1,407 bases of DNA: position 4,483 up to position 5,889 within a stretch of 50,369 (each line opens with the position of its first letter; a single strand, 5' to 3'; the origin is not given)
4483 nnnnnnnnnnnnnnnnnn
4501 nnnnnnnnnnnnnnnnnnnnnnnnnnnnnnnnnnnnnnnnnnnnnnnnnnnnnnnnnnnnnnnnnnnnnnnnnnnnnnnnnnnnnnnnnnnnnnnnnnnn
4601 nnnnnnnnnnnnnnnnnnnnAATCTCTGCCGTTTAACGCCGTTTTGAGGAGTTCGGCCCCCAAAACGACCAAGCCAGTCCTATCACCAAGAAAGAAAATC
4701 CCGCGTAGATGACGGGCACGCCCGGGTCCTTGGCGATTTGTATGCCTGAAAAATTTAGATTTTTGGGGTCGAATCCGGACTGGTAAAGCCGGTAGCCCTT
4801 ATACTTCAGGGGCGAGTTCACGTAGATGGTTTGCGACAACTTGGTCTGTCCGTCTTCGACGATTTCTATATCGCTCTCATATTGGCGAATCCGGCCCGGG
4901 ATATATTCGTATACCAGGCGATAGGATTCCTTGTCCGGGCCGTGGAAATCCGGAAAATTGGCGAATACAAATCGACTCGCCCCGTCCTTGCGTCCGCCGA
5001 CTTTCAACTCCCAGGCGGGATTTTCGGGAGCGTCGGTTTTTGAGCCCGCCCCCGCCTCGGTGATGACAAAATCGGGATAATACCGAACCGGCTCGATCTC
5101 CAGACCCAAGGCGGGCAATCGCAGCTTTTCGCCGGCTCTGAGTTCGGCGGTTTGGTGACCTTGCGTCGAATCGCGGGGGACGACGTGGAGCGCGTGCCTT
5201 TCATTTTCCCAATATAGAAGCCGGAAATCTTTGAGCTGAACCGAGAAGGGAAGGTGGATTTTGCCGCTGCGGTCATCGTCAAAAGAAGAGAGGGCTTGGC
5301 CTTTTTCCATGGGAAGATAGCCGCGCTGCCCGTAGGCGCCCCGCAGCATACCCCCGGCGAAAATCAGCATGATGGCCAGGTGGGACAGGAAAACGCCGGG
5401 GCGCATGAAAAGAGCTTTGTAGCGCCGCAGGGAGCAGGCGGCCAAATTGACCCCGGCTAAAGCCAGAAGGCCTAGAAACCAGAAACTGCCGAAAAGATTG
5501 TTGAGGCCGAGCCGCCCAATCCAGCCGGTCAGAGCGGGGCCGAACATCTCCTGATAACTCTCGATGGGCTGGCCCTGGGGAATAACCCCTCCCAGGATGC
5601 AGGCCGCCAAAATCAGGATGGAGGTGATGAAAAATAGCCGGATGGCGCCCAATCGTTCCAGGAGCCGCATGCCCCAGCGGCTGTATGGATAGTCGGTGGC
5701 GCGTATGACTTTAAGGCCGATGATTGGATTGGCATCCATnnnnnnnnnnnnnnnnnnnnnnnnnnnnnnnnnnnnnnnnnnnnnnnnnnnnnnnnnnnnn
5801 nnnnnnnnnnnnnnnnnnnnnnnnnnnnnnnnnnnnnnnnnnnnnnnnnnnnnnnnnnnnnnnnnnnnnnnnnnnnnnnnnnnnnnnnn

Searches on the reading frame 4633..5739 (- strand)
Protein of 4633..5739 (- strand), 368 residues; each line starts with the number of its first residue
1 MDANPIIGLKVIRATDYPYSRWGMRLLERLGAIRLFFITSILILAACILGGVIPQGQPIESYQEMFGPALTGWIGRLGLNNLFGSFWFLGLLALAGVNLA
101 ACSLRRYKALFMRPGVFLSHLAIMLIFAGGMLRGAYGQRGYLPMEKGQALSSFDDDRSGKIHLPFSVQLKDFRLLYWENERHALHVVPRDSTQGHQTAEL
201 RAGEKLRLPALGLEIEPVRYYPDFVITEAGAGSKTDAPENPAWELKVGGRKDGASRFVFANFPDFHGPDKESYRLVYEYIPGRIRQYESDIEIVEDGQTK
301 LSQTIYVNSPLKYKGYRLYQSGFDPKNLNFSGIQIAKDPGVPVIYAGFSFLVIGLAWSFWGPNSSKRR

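Call 9: search_protein_families(library=pfam, proteins=[window:4633-5739:-])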
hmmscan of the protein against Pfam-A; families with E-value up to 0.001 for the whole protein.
window:4633-5739:- (368 aa): 1 family
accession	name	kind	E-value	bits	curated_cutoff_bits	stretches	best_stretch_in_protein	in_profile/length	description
PF05140.19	ResB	-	1.8e-42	146.2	24.6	4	41-108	9-79/486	ResB-like family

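Call 81: find_homologous_proteins(query=window:4633-5739:-, max_evalue=1e-40)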
Query window:4633-5739:- (368 aa): 22 proteins with E <= 1e-40 among 8000 candidates.
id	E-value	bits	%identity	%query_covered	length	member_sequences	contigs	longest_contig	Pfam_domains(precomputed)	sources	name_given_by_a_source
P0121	2.3e-249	845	100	100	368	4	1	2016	PF05140.20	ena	-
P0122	1.8e-119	417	54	91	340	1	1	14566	PF05140.20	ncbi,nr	ncbi:MAG: cytochrome c biogenesis protein ResB [Elusimicrobia bacterium]|nr:cytochrome c biogenesis 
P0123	8.0e-107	376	50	93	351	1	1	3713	PF05140.20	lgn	-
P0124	1.2e-102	362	46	91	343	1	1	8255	PF05140.20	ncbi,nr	ncbi:MAG: cytochrome c biogenesis protein ResB [Elusimicrobia bacterium]|nr:cytochrome c biogenesis 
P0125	1.4e-101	358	50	91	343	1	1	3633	PF05140.20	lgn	-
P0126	1.2e-98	349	47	92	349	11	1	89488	PF05140.20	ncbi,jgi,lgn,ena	-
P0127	8.3e-98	346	47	92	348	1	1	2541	PF05140.20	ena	-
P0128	4.0e-96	340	46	92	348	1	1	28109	PF05140.20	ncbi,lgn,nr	ncbi:MAG: cytochrome c biogenesis protein ResB [Elusimicrobia bacterium]|nr:cytochrome c biogenesis 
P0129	1.4e-95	339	45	92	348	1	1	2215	PF05140.20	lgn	-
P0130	2.0e-95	338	45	92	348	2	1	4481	PF05140.20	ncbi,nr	ncbi:MAG: cytochrome c biogenesis protein ResB [Elusimicrobiota bacterium]|nr:cytochrome c biogenesi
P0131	1.5e-94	335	45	92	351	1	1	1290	PF05140.20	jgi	-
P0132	2.0e-94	335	46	92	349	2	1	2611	PF05140.20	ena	-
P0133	4.4e-93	330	45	92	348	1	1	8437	PF05140.20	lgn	-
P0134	6.2e-93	330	47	93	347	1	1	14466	PF05140.20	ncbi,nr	ncbi:MAG: cytochrome c biogenesis protein ResB [Elusimicrobia bacterium]|nr:cytochrome c biogenesis 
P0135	3.6e-92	327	45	91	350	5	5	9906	PF05140.20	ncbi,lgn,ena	-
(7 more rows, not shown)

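Call 82: find_encoding_contigs(protein=P0122, flank=4000, max_places=2)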
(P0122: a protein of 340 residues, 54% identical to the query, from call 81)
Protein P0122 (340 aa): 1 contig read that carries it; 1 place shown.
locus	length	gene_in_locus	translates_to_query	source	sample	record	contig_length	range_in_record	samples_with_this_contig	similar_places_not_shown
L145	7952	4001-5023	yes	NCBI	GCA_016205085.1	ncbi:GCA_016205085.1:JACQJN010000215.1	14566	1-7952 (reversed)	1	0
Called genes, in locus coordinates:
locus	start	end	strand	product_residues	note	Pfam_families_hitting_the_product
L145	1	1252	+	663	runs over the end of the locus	PF04879:Molybdop_Fe4S4, PF00384:Molybdopterin, PF01568:Molydop_binding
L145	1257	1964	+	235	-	PF13187:Fer4_9 (faint), PF13534:Fer4_17 (faint), PF00037:Fer4 (weak), PF12797:Fer4_2 (weak), PF12837:Fer4_6 (faint), PF13237:Fer4_10 (faint), PF12838:Fer4_7 (weak), PF13247:Fer4_11, +3 more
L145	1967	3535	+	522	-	PF03916:NrfD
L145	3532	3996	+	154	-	-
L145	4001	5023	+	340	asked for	PF05140:ResB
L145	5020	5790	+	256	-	PF01578:Cytochrom_C_asm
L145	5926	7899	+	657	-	PF01926:MMR_HSR1, PF02421:FeoB_N, PF07670:Gate, PF07664:FeoB_C, PF07670:Gate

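Call 83: find_encoding_contigs(protein=P0126, flank=4000, max_places=2)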
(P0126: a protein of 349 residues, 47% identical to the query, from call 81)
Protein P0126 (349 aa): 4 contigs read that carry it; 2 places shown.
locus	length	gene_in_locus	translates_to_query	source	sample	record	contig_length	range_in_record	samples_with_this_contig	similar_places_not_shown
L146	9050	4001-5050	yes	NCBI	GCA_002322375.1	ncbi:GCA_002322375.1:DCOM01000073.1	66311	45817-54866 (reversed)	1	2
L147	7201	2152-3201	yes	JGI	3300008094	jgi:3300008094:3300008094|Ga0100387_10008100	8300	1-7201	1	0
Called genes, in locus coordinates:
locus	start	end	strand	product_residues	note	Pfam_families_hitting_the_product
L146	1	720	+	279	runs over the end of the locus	PF22113:Mtrc-MtrF_II-IV_dom (faint), PF14537:Cytochrom_c3_2 (weak), PF09699:Paired_CXXCH_1 (weak), PF14522:Cytochrome_C7 (weak), PF09699:Paired_CXXCH_1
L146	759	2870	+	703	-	-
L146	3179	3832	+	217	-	PF09699:Paired_CXXCH_1 (faint)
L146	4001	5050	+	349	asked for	PF05140:ResB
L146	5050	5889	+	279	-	PF01578:Cytochrom_C_asm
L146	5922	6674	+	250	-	-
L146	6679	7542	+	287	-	PF01578:Cytochrom_C_asm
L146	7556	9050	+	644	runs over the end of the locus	PF05201:GlutR_N, PF01488:Shikimate_DH, PF03807:F420_oxidored (weak), PF01379:Porphobil_deam, PF03900:Porphobil_deamC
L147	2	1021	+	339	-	?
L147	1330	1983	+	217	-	PF09699:Paired_CXXCH_1 (faint)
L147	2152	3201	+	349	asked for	PF05140:ResB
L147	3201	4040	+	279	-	PF01578:Cytochrom_C_asm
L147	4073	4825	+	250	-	-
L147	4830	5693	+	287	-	PF01578:Cytochrom_C_asm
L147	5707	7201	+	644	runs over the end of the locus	PF05201:GlutR_N, PF01488:Shikimate_DH, PF03807:F420_oxidored (weak), PF01379:Porphobil_deam, PF03900:Porphobil_deamC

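Call 84: find_encoding_contigs(protein=P0128, flank=4000, max_places=2)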
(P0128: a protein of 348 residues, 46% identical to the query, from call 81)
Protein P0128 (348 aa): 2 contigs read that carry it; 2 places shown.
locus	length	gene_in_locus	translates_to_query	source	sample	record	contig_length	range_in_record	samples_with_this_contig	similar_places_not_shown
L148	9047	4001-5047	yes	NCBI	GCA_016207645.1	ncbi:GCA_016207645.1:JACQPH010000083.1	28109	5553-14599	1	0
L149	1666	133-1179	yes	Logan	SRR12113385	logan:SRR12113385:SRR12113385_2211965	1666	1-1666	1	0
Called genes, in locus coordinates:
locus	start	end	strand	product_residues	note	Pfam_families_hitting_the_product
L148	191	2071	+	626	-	PF09699:Paired_CXXCH_1 (faint), PF14522:Cytochrome_C7 (faint), PF14537:Cytochrom_c3_2 (faint), PF22113:Mtrc-MtrF_II-IV_dom (weak), PF01292:Ni_hydr_CYTB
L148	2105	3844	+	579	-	PF03264:Cytochrom_NNT, PF02085:Cytochrom_CIII (faint), PF14522:Cytochrome_C7 (faint), PF14537:Cytochrom_c3_2 (faint)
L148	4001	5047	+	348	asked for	PF05140:ResB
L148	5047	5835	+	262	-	PF01578:Cytochrom_C_asm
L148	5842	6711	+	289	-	PF01578:Cytochrom_C_asm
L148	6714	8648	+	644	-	PF05201:GlutR_N, PF01488:Shikimate_DH, PF01379:Porphobil_deam, PF03900:Porphobil_deamC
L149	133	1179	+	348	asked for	PF05140:ResB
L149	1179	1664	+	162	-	?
